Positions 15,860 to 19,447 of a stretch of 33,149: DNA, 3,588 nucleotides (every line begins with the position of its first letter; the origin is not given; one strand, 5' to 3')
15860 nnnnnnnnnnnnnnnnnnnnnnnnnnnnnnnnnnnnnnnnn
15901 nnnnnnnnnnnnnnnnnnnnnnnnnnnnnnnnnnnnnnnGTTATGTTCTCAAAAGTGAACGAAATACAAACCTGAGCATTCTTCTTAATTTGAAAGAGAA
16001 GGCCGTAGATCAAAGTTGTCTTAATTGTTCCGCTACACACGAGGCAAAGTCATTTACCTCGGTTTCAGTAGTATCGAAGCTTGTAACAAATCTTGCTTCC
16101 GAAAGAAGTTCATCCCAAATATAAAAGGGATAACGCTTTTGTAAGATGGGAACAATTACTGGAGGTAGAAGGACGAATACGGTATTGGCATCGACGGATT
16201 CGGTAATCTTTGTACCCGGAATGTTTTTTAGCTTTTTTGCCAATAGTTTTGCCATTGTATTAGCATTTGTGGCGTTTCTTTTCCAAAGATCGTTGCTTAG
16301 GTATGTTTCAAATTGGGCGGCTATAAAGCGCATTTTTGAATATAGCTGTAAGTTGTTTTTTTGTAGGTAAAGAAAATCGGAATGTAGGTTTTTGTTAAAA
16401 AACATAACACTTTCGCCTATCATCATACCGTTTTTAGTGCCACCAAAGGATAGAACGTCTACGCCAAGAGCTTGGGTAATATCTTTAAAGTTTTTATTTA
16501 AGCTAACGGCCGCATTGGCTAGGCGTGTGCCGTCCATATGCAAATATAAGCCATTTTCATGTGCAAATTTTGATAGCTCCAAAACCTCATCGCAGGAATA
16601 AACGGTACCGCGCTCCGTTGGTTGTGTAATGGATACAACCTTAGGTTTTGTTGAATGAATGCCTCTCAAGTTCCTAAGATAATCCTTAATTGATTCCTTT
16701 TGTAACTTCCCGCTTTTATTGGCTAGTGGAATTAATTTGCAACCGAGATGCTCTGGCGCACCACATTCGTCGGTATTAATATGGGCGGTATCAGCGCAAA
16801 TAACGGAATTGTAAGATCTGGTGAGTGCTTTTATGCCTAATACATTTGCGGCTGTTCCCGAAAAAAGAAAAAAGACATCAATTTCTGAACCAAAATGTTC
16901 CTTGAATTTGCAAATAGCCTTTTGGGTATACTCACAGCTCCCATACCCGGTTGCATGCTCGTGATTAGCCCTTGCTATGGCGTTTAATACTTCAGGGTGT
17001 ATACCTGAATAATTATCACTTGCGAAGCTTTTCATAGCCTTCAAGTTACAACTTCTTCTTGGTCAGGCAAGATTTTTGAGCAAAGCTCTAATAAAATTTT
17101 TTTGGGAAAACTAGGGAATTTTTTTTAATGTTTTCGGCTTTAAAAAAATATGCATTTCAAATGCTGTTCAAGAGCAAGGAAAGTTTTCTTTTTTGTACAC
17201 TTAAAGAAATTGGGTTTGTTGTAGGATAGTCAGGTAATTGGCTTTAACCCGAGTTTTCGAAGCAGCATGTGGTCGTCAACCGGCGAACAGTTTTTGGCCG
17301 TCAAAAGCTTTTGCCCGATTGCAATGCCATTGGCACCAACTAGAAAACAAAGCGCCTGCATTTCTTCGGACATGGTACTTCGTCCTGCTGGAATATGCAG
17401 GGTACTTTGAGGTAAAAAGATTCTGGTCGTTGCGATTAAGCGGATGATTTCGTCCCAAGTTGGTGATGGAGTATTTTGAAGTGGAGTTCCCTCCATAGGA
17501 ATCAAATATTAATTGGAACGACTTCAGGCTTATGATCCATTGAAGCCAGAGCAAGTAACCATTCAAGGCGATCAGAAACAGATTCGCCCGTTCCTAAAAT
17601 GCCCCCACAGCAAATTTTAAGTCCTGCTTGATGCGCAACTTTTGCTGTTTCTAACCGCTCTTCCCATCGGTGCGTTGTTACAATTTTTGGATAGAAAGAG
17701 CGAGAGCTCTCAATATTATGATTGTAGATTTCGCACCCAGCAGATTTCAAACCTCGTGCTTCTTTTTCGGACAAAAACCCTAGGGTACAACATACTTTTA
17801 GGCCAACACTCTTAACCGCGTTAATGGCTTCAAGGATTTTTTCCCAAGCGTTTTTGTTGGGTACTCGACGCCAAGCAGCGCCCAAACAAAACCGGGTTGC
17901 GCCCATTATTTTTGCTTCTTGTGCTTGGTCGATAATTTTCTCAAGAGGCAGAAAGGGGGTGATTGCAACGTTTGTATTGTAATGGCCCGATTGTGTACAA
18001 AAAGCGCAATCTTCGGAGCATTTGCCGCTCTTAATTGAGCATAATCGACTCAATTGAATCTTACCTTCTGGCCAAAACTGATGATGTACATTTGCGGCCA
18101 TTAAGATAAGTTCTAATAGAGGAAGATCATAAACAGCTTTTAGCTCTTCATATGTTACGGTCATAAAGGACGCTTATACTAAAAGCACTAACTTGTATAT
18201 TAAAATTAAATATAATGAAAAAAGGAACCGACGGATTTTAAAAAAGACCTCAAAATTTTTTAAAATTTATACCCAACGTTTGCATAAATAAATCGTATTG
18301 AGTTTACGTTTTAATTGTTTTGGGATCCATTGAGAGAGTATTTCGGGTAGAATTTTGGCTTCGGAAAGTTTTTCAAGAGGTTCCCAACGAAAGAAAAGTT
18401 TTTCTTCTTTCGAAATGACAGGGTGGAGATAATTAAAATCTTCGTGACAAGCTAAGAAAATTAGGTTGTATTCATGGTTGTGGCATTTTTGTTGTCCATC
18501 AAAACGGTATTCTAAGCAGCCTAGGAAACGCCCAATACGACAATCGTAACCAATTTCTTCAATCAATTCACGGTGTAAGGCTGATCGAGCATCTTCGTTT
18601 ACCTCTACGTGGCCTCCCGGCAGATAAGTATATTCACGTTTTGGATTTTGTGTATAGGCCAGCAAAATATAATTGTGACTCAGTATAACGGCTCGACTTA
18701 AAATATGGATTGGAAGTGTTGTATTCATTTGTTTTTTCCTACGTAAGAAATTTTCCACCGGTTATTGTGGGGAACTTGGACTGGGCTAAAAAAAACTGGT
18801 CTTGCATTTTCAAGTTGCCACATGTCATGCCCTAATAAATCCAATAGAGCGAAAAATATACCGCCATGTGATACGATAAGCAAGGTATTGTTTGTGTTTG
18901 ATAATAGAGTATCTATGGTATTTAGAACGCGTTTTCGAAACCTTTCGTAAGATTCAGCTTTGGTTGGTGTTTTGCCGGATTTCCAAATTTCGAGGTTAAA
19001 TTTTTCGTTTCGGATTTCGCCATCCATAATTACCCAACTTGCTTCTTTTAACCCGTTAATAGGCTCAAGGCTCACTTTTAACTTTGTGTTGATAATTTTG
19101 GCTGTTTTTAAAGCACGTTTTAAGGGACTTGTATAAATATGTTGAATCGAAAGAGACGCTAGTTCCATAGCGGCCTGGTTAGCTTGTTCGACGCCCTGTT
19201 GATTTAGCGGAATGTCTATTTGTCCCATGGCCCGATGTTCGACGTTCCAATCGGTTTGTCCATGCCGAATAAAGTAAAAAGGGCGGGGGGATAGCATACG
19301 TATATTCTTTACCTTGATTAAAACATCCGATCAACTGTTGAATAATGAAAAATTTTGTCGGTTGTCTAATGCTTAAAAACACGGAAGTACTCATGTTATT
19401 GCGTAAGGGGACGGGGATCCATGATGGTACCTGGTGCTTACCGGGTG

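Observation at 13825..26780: Candidate nucleotide-harvesting region: ATP/ADP translocase with five Nudix hydrolases, a MazG-like NTPase, a phosphatase and a porin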

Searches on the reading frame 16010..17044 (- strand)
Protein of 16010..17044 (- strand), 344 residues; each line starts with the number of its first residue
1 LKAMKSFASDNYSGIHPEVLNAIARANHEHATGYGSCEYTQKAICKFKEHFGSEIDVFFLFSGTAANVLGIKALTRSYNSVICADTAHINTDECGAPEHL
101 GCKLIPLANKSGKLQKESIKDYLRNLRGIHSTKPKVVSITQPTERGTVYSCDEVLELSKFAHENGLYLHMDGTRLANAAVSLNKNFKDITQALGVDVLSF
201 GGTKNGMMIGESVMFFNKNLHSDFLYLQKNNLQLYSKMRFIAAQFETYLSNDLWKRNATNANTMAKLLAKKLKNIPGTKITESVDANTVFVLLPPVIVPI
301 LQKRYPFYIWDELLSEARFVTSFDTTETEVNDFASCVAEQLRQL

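Call 4: search_protein_families(library=pfam, proteins=[window:16010-17044:-], max_evalue=0.01)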
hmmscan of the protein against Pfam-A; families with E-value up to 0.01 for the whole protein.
window:16010-17044:- (344 aa): 3 families
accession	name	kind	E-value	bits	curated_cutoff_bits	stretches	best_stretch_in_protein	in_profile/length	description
PF01212.27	Beta_elim_lyase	-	1.8e-47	162.5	27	1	7-292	2-284/288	Beta-eliminating lyase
PF00266.25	Aminotran_5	-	0.00082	18.9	21.5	1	125-221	131-218/371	Aminotransferase class-V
PF00155.27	Aminotran_1_2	-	0.0015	18.2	19.7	1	9-171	8-185/361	Aminotransferase class I and II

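Call 68: search_protein_families(library=ncbifam, proteins=[window:16010-17044:-], max_evalue=0.001)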
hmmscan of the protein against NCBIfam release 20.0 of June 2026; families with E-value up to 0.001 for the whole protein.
window:16010-17044:- (344 aa): 3 families
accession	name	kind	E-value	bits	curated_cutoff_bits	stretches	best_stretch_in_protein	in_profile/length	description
NF041359.1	GntG_guanitoxin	subfamily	5.4e-16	58.7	230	1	50-200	50-200/343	GntG family PLP-dependent aldolase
NF007825.0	PRK10534.1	equivalog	1.7e-11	43.7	312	1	56-204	51-197/333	low-specificity L-threonine aldolase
TIGR03812.1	tyr_de_CO2_Arch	equivalog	0.00024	20.1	299.4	1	63-172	85-191/375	tyrosine decarboxylase MfnA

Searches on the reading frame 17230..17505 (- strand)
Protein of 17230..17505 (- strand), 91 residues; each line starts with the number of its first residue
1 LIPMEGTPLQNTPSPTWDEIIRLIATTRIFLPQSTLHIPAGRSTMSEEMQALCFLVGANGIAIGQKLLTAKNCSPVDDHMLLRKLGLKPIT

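Call 4: search_protein_families(library=pfam, proteins=[window:17230-17505:-], max_evalue=0.01)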
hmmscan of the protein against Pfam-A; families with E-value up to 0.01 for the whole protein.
window:17230-17505:- (91 aa): 1 family
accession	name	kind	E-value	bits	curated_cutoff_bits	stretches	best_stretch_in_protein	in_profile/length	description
PF06968.18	BATS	-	3.6e-21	75.6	22.2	1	1-88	5-88/88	Biotin and Thiamin Synthesis associated domain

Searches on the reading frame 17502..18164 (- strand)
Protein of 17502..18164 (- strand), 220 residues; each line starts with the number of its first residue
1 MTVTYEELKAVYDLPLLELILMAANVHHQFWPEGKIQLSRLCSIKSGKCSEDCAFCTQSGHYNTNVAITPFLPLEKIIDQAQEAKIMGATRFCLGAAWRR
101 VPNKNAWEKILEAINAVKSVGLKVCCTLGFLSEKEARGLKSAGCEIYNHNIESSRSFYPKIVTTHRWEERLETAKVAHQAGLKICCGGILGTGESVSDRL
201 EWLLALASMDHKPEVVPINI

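Call 4: search_protein_families(library=pfam, proteins=[window:17502-18164:-], max_evalue=0.01)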
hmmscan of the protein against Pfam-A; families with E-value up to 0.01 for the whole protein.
window:17502-18164:- (220 aa): 1 family
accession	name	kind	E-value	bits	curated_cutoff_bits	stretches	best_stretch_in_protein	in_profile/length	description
PF04055.27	Radical_SAM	-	3.4e-18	66.8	29.5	1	46-202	4-162/166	Radical SAM superfamily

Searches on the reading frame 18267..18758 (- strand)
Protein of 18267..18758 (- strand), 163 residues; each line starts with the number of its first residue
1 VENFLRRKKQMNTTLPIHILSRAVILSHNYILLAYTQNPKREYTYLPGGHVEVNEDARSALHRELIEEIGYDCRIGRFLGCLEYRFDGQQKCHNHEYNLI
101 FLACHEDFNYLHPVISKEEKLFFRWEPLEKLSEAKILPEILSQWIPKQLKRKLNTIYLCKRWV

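Call 4: search_protein_families(library=pfam, proteins=[window:18267-18758:-], max_evalue=0.01)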
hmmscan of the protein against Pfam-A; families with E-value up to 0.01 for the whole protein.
window:18267-18758:- (163 aa): 1 family
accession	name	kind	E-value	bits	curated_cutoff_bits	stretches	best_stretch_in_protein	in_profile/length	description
PF00293.34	NUDIX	-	4.7e-15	56.2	21.1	1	31-141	17-127/134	NUDIX domain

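Call 6: search_protein_families(library=ncbifam, proteins=[window:18267-18758:-], max_evalue=0.01)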
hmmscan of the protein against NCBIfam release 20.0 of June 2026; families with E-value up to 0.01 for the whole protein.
window:18267-18758:- (163 aa): 16 families
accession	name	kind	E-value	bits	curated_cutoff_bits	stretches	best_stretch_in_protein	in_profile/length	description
NF007834.0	PRK10546.1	equivalog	4.5e-07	29.8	156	1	23-95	9-82/135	pyrimidine (deoxy)nucleoside triphosphate diphosphatase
NF006530.0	PRK08999.1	equivalog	9.3e-07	28.2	245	1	23-88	11-79/315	Nudix family hydrolase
NF052459.1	OxoGTPPhMutT1Mycb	equivalog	1.7e-05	24.1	475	1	32-91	19-78/292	8-oxo-(d)GTP phosphatase MutT1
NF008044.0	PRK10776.1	equivalog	2.2e-05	24.3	148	1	46-88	35-77/130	8-oxo-dGTP diphosphatase MutT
TIGR00586.1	mutt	equivalog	3.9e-05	23.6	97.9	1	46-87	36-77/129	8-oxo-dGTP diphosphatase MutT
TIGR02705.1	nudix_YtkD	equivalog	8.7e-05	22.1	154.4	1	33-80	37-83/156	RNA deprotection pyrophosphohydrolase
NF002995.0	PRK03759.1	equivalog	0.00014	21.6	127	1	49-151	71-171/185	isopentenyl-diphosphate Delta-isomerase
NF011963.0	PRK15434.1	subfamily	0.00046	19.9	146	1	31-126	31-129/159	GDP-mannose mannosyl hydrolase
NF008736.0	PRK11762.1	equivalog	0.00067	19.2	169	1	44-79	76-111/186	ADP compounds hydrolase NudE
NF001299.0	PRK00241.1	equivalog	0.00074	19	158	1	27-81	144-198/263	NAD(+) diphosphatase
NF001936.0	PRK00714.1-3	equivalog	0.00099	19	118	1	25-87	14-82/155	RNA pyrophosphohydrolase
NF001938.0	PRK00714.1-5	equivalog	0.00099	18.5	116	1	40-72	43-75/172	RNA pyrophosphohydrolase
NF001937.0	PRK00714.1-4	equivalog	0.0013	18.4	139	1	27-80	16-69/161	RNA pyrophosphohydrolase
NF041652.1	Nud_hyd_Dein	equivalog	0.0014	18.9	200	1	36-88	37-89/152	Nudix hydrolase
NF003785.0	PRK05379.1-1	equivalog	0.0041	16.4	418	1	18-72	203-258/347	bifunctional nicotinamide-nucleotide adenylyltransferase/Nudix hydroxylase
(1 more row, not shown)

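Call 20: search_solved_structures(query=window:18267-18758:-, max_evalue=0.001)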
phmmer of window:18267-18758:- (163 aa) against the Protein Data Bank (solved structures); distinct sequences matched with E-value up to 0.001: 8.
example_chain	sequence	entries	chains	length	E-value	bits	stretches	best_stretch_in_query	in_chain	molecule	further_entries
2pqv_A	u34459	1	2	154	9.2e-08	35.4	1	20-147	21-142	MutT/nudix family protein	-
2azw_A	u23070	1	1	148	4.8e-07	33.1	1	32-91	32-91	MutT/nudix family protein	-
3mcf_A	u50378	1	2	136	0.00025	24.2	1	33-108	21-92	Diphosphoinositol polyphosphate phosphohydrolase 3-alpha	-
9t4f_A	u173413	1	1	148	0.00032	23.9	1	31-115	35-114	Diphosphoinositol polyphosphate phosphohydrolase 1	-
9t4l_A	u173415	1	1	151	0.00033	23.8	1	31-115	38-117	Diphosphoinositol polyphosphate phosphohydrolase 1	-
2rrk_A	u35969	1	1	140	0.00051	23.2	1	23-98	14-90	CTP pyrophosphohydrolase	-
3exq_A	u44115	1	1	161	0.00083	22.5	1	39-104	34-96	NUDIX family hydrolase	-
5zrc_A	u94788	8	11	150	0.00097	22.3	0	20-81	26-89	Putative mutator protein MutT2/NUDIX hydrolase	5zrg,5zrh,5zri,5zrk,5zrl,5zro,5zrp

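Call 57: search_protein_families(library=padloc, proteins=[window:18267-18758:-], max_evalue=0.001)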
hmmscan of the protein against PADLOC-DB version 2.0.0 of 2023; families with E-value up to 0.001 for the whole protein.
window:18267-18758:- (163 aa): 1 family
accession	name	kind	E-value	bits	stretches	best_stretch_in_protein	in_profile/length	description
PDLC04899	PDC-S07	-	1.6e-09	35.5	1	21-88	11-79/135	-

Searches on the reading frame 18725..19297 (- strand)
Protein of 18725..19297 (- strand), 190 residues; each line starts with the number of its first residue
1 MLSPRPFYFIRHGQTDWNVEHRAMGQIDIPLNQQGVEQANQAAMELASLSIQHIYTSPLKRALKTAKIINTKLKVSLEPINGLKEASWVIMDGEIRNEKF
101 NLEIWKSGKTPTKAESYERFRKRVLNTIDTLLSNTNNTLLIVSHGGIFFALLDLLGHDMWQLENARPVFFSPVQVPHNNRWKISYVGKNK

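Call 4: search_protein_families(library=pfam, proteins=[window:18725-19297:-], max_evalue=0.01)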
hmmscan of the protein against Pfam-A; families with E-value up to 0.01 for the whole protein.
window:18725-19297:- (190 aa): 1 family
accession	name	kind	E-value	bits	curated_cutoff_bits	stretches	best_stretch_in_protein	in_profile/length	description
PF00300.27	His_Phos_1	-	2.1e-39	135.7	21.7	1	7-162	1-166/194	Histidine phosphatase superfamily (branch 1)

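Call 6: search_protein_families(library=ncbifam, proteins=[window:18725-19297:-], max_evalue=0.01)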
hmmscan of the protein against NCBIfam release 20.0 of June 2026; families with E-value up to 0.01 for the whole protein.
window:18725-19297:- (190 aa): 19 families
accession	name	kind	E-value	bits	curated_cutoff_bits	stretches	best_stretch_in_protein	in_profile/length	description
TIGR03162.1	ribazole_cobC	equivalog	6.7e-28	97.3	162.9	1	8-153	2-153/176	alpha-ribazole phosphatase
NF038349.1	dPGM_arch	equivalog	1.6e-21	77.1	225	1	9-145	3-138/194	2,3-diphosphoglycerate-dependent phosphoglycerate mutase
NF011580.0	PRK15004.1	equivalog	2.8e-21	76.5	250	1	7-163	3-172/203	adenosylcobalamin/alpha-ribazole phosphatase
NF005567.0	PRK07238.1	equivalog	3.8e-20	72.5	326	1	4-144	177-326/378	bifunctional RNase H/acid phosphatase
NF002901.0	PRK03482.1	equivalog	2.4e-17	63.3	261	1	7-152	4-158/215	2,3-diphosphoglycerate-dependent phosphoglycerate mutase GpmB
NF045917.1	PhserinePhPspA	equivalog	9.3e-17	61.4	350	1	7-146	4-152/211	phosphoserine phosphatase PspA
NF009994.0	PRK13463.1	equivalog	4.4e-15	56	277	1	7-146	5-153/203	phosphoserine phosphatase 1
NF002217.0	PRK01112.1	equivalog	1.1e-14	54.3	320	1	9-74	6-71/228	2,3-bisphosphoglycerate-dependent phosphoglycerate mutase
NF010713.0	PRK14115.1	equivalog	2.2e-13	50.1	305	1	9-79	6-78/248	2,3-diphosphoglycerate-dependent phosphoglycerate mutase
TIGR03848.1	MSMEG_4193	subfamily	4.7e-13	49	203.85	1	9-148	4-156/204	MSMEG_4193 family putative phosphomutase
TIGR01258.1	pgm_1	subfamily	6e-13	48.8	81.7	1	9-75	5-73/245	2,3-bisphosphoglycerate-dependent phosphoglycerate mutase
NF009993.0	PRK13462.1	equivalog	3.3e-12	46.5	226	1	9-148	10-151/203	acid phosphatase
NF010714.0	PRK14116.1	equivalog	7.3e-11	42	401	1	9-68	6-67/229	2,3-diphosphoglycerate-dependent phosphoglycerate mutase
NF010718.0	PRK14120.1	equivalog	7.6e-10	38.5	366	1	9-69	9-71/249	phosphoglyceromutase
NF002339.0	PRK01295.1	equivalog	1.3e-09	37.9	316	1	8-75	6-75/206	2,3-bisphosphoglycerate-dependent phosphoglycerate mutase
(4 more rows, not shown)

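Call 24: find_homologous_proteins(query=window:18725-19297:-, max_evalue=1e-10)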
Query window:18725-19297:- (190 aa): 301 proteins with E <= 1e-10 among 467 candidates; the best 120 are listed.
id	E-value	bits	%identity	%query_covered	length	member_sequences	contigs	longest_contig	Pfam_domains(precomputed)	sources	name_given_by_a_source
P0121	8.7e-122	422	99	100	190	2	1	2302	PF00300.28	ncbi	-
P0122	1.7e-40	157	48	91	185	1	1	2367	PF00300.28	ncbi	-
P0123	6.9e-39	151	43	96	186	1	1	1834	PF00300.28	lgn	-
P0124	4.6e-38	149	43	96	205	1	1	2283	PF00300.28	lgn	-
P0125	5.5e-36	142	40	95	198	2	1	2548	PF00300.28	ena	-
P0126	9.3e-36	141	43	94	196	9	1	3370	PF00300.28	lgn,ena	-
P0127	3.4e-35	139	43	95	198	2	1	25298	PF00300.28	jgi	jgi:broad specificity phosphatase PhoE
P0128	8.1e-35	138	41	92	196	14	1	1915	PF00300.28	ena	-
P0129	9.2e-35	138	44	89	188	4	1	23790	PF00300.28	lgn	-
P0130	1.7e-34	137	45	89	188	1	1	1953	PF00300.28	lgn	-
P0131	1.8e-34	137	44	92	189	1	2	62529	PF00300.28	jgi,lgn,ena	-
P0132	4.0e-34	136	39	96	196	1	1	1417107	PF00300.28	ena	-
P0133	2.0e-33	134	41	94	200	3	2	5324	PF00300.28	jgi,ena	-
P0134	8.7e-33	132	43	89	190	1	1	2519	PF00300.28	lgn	-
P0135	9.3e-33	131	44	89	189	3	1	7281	PF00300.28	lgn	-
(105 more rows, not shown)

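Call 25: find_encoding_contigs(protein=P0131, flank=10000, max_places=1)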
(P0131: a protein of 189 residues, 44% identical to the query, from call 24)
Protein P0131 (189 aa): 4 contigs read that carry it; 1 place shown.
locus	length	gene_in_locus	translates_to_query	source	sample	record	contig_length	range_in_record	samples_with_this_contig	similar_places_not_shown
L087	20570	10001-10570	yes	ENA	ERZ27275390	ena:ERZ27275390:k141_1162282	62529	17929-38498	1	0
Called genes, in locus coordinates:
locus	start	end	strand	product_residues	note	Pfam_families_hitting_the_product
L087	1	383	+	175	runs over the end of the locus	PF13238:AAA_18 (weak), PF13671:AAA_33 (weak), PF01202:SKI (weak)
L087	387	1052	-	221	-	-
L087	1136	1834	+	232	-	-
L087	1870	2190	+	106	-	-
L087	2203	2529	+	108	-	-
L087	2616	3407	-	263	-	-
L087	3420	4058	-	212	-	PF10757:YbaJ (weak)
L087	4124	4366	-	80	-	-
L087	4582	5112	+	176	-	PF12796:Ank_2, PF13637:Ank_4 (weak), PF00023:Ank, PF13606:Ank_3 (weak), PF12796:Ank_2, PF13637:Ank_4, PF13857:Ank_5, PF00023:Ank, +3 more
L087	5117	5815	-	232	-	PF03848:TehB, PF13489:Methyltransf_23 (faint), PF13847:Methyltransf_31 (weak), PF08241:Methyltransf_11, PF13649:Methyltransf_25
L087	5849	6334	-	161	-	PF04073:tRNA_edit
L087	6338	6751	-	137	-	PF09391:DUF2000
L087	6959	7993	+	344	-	PF00962:A_deaminase, PF19326:AMP_deaminase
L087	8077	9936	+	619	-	PF00122:E1-E2_ATPase, PF00702:Hydrolase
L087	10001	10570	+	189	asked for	PF00300:His_Phos_1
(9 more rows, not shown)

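Call 26: find_encoding_contigs(protein=P0127, flank=10000, max_places=1)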
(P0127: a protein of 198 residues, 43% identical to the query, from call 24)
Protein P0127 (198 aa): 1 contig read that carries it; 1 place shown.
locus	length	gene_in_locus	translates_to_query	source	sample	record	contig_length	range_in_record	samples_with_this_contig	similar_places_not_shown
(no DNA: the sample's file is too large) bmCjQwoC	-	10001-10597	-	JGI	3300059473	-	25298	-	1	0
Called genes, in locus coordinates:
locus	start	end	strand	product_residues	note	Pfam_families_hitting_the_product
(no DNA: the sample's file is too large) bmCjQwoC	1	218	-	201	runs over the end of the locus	PF07963:N_methyl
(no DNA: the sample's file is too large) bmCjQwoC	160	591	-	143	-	PF07963:N_methyl, PF08334:T2SSG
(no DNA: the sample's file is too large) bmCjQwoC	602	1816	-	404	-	PF28597:T2SSF_N, PF00482:T2SSF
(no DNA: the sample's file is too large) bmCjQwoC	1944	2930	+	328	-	-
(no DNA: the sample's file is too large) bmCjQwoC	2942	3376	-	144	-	-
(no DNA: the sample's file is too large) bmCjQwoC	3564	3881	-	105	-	-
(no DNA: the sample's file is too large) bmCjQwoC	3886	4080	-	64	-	-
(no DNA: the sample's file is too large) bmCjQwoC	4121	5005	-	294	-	PF01636:APH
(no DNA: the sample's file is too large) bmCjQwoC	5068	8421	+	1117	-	-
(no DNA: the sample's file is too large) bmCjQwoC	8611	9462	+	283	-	PF01909:NTP_transf_2 (weak), PF18765:Polbeta (weak), PF13427:AadA_C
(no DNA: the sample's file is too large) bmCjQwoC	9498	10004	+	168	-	-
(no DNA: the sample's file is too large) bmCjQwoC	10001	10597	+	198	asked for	PF00300:His_Phos_1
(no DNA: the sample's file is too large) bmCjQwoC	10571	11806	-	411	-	PF12796:Ank_2 (weak), PF13606:Ank_3 (faint), PF13637:Ank_4 (faint), PF13857:Ank_5 (faint), PF12796:Ank_2, PF00023:Ank (weak)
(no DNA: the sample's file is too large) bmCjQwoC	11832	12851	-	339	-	PF12697:Abhydrolase_6 (weak), PF12146:Hydrolase_4 (faint)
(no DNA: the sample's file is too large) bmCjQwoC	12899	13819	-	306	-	PF03403:PAF-AH_p_II, PF12740:PETase (faint), PF12695:Abhydrolase_5 (faint), PF03403:PAF-AH_p_II (weak)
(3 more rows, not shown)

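Call 39: search_solved_structures(query=window:18725-19297:-, max_evalue=0.00001)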
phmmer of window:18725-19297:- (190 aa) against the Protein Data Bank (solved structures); distinct sequences matched with E-value up to 0.00001: 55.
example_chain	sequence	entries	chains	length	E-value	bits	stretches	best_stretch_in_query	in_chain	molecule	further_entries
5zkk_A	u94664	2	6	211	7e-14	55.2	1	8-155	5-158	Phosphoglycerate mutase family protein, putative | Phosphoglycerate mutase family protein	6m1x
1ebb_A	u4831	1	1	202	2.9e-13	53.2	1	7-152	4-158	PHOSPHATASE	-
1h2e_A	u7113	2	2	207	3.2e-13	53.1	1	7-152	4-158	PHOSPHATASE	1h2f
5zr2_A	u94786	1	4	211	1.7e-12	50.6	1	8-155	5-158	Phosphoglycerate mutase family protein, putative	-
3r7a_A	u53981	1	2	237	4.3e-12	49.4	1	7-101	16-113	Phosphoglycerate mutase, putative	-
2p9y_A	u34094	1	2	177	2e-11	47.2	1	7-158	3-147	Alpha-ribazole-5'-phosphate phosphatase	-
2p6o_A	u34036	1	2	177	3.7e-11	46.3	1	7-158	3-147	Alpha-ribazole-5'-phosphate phosphatase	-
2owd_A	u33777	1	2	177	3.7e-11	46.3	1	7-158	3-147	Alpha-ribazole-5'-phosphate phosphatase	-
2p79_A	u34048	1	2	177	3.8e-11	46.3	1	7-158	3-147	Alpha-ribazole-5'-phosphate phosphatase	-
2p9z_A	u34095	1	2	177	3.8e-11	46.3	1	7-158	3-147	Alpha-ribazole-5'-phosphate phosphatase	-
2p30_A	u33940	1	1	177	5.1e-11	45.9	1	7-158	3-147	Alpha-ribazole-5'-phosphate phosphatase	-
2ekb_A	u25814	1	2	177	5.1e-11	45.9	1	7-158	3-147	Alpha-ribazole-5'-phosphate phosphatase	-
1v37_A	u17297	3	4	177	5.1e-11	45.9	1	7-158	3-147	phosphoglycerate mutase | Alpha-ribazole-5'-phosphate phosphatase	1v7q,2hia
2p2y_A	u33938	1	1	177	5.1e-11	45.9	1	7-158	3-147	Alpha-ribazole-5'-phosphate phosphatase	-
2enw_A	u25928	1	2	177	5.5e-11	45.8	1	7-158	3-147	Alpha-ribazole-5'-phosphate phosphatase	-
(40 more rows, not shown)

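Call 57: search_protein_families(library=padloc, proteins=[window:18725-19297:-], max_evalue=0.001)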
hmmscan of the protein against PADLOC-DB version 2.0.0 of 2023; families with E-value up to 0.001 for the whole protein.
window:18725-19297:- (190 aa): 0 families
